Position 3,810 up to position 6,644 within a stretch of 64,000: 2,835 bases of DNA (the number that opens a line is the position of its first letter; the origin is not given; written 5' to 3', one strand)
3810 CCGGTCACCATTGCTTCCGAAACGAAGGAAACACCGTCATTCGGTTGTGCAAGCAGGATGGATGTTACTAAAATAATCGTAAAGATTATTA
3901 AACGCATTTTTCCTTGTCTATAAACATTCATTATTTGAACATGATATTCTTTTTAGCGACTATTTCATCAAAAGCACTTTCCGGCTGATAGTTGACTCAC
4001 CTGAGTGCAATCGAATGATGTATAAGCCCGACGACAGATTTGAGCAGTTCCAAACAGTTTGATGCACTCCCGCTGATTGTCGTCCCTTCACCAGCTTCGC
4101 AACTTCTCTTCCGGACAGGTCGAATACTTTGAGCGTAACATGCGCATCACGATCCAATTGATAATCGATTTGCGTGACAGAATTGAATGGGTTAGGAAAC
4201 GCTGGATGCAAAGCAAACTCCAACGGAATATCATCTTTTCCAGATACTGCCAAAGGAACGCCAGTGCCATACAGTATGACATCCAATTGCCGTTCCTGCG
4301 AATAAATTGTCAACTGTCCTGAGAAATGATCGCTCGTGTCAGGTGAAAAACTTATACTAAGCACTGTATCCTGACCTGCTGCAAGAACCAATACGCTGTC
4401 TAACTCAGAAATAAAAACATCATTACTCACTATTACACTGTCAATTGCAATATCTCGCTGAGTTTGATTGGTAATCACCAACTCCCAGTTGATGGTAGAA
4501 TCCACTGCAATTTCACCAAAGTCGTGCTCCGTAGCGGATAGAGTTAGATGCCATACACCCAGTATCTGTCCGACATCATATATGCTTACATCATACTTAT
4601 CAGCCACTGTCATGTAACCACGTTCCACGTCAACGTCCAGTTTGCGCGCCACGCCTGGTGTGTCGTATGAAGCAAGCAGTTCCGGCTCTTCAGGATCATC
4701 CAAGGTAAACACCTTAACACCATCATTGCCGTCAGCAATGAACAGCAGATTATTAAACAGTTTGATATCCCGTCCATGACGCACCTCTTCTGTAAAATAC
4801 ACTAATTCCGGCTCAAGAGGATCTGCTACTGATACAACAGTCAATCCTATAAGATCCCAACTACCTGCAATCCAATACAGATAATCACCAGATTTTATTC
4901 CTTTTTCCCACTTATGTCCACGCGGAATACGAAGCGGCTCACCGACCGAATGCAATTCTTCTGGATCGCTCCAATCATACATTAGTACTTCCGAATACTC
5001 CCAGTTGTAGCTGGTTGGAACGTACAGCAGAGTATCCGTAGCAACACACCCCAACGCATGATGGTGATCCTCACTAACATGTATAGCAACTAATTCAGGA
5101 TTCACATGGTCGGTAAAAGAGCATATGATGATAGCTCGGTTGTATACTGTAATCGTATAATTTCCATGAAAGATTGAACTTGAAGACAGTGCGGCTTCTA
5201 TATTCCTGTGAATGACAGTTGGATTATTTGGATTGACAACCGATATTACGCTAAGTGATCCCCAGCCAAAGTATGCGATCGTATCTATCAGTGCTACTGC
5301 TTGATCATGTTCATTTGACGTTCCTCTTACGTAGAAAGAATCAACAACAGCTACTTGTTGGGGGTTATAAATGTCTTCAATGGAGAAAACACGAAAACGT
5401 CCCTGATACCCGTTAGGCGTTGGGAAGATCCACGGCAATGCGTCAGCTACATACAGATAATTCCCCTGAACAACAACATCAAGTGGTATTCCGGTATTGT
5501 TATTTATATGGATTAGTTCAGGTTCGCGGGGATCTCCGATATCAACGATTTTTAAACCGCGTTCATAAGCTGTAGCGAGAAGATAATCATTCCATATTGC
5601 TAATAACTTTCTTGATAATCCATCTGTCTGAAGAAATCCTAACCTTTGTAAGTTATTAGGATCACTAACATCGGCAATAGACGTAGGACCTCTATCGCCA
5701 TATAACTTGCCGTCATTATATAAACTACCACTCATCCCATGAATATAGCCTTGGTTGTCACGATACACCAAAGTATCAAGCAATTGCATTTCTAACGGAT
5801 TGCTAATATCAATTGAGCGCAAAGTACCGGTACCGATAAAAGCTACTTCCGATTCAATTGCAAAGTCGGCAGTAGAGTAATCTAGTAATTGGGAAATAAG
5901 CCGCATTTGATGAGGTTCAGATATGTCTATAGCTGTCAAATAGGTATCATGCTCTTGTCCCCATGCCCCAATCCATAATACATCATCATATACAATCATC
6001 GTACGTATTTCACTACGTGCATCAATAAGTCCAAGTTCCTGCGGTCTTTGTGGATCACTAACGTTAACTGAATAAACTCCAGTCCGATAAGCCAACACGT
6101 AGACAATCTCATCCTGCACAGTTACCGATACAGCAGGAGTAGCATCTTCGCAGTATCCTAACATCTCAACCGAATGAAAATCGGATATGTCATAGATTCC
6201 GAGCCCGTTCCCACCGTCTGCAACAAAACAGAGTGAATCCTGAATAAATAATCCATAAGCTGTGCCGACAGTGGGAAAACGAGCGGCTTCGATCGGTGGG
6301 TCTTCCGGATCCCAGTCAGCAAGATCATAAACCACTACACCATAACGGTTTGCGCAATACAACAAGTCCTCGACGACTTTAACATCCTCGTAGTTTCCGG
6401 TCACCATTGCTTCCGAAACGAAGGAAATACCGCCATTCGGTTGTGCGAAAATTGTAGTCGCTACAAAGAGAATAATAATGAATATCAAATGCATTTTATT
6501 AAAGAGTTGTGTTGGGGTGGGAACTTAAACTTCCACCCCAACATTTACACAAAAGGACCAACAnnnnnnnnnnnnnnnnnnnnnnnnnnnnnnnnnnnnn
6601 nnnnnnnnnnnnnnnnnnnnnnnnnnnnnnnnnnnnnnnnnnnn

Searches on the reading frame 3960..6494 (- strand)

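Call 8: search_protein_families(library=pfam, proteins=[window:3960-6494:-], max_evalue=0.01)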
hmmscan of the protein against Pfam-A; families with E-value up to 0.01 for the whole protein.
window:3960-6494:- (844 aa): 7 families
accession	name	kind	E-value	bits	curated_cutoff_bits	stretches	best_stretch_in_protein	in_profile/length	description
PF18962.6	Por_Secre_tail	-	3.3e-11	43.8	27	1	766-840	2-73/75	Secretion system C-terminal sorting domain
PF08309.17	LVIVD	-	5.9e-11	42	20.2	0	339-351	6-18/42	LVIVD repeat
PF22073.2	Cep192_D4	-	6.3e-07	30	35.5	1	652-745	6-111/112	Cep192 domain 4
PF07610.17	DUF1573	-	6.3e-07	29.8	26.1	1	651-742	2-93/98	Protein of unknown function (DUF1573)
PF22544.2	HYDIN_VesB_CFA65-like_Ig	-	5.9e-06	26.9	25.5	1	650-734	3-88/100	HYDIN/CFA65/VesB-like, Ig-like domain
PF13860.13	FlgD_ig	-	1e-05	25.8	27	1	774-822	12-66/79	FlgD Ig-like domain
PF24798.1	Ig-CFAP74_4th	-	0.0081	16.7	28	0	653-741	2-91/95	CFAP74 forth Ig-like domain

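Call 9: search_protein_families(library=ncbifam, proteins=[window:3960-6494:-], max_evalue=0.01)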
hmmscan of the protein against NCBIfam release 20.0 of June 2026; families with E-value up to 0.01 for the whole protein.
window:3960-6494:- (844 aa): 5 families
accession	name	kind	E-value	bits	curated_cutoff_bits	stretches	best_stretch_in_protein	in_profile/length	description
TIGR04312.1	choice_anch_B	subfamily_domain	2.5e-12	46.8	100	1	133-261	48-188/364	choice-of-anchor B family protein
TIGR04183.1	Por_Secre_tail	domain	6.7e-11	42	23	1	766-841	2-70/72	T9SS type A sorting domain-containing protein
NF052323.1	T9SSA_dep_M6i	equivalog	2.8e-09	35.5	600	1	766-831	961-1026/1043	T9SS-dependent M6-like inactivated metalloprotease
NF038113.1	T9SSA_dep_M36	equivalog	8.7e-09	34.1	885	1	765-842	795-868/869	T9SS-dependent M36 family metallopeptidase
NF012200.0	choice_anch_D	domain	8e-06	26.3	45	1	650-733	17-104/108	choice-of-anchor D domain-containing protein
